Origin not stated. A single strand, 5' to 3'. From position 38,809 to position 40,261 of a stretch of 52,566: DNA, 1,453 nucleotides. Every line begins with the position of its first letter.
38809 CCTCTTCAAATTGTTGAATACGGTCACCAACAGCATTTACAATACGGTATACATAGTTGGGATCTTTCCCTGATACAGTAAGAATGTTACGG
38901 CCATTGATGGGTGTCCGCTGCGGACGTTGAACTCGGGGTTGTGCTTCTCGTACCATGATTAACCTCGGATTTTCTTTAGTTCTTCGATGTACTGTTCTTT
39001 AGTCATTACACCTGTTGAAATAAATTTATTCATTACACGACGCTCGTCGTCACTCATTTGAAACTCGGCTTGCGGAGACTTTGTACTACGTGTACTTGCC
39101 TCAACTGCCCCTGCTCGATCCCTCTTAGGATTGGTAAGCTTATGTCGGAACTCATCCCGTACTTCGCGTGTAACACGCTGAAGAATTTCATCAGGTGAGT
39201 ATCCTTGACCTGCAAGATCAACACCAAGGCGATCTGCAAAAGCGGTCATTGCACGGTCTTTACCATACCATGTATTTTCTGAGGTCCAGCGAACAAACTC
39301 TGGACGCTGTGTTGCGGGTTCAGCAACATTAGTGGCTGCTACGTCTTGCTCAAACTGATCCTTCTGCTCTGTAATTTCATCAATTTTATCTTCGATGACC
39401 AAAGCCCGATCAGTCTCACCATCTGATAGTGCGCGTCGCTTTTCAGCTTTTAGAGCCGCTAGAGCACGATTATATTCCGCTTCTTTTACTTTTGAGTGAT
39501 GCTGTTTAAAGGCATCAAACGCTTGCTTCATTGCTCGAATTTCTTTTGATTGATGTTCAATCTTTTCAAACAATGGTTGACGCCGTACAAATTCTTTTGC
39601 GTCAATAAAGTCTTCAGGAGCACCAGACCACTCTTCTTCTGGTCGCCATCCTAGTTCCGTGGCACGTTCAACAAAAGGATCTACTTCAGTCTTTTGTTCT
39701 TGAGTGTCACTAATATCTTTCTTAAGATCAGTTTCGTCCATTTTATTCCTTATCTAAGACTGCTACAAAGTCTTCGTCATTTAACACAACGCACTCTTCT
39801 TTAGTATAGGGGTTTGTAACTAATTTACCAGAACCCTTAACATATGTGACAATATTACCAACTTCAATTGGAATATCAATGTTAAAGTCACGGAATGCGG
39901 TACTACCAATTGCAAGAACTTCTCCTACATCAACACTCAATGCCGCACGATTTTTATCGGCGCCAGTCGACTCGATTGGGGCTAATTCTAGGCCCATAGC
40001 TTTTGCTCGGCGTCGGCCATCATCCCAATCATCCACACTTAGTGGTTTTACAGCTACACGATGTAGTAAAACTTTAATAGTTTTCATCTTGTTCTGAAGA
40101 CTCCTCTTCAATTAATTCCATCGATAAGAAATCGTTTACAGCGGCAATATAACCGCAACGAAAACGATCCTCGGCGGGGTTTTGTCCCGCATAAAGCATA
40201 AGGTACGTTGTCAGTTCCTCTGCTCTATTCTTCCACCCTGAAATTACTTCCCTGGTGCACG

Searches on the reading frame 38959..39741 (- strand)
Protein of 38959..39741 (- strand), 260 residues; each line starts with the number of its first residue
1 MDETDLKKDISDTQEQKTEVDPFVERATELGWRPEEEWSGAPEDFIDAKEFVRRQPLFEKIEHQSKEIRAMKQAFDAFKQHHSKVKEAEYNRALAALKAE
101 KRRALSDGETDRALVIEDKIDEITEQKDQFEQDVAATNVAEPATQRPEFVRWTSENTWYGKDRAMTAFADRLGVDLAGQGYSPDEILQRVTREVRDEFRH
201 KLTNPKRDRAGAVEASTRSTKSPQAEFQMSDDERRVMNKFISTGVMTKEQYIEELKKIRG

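Call 18: search_protein_families(library=pfam, proteins=[window:38959-39741:-], max_evalue=0.01)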
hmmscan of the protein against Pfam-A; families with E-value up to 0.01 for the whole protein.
window:38959-39741:- (260 aa): 1 family
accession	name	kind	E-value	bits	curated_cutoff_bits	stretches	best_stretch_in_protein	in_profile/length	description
PF08581.15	Tup_N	-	0.0055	17.4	28.7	1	59-100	32-72/77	Tup N-terminal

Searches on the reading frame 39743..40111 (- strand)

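Call 18: search_protein_families(library=pfam, proteins=[window:39743-40111:-], max_evalue=0.01)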
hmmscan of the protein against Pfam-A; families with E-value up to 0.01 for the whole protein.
window:39743-40111:- (122 aa): 1 family
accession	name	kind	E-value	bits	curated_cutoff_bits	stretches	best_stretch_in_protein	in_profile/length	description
PF00166.26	Cpn10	-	7.7e-05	23.1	21.1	1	60-118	34-92/93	Chaperonin 10 Kd subunit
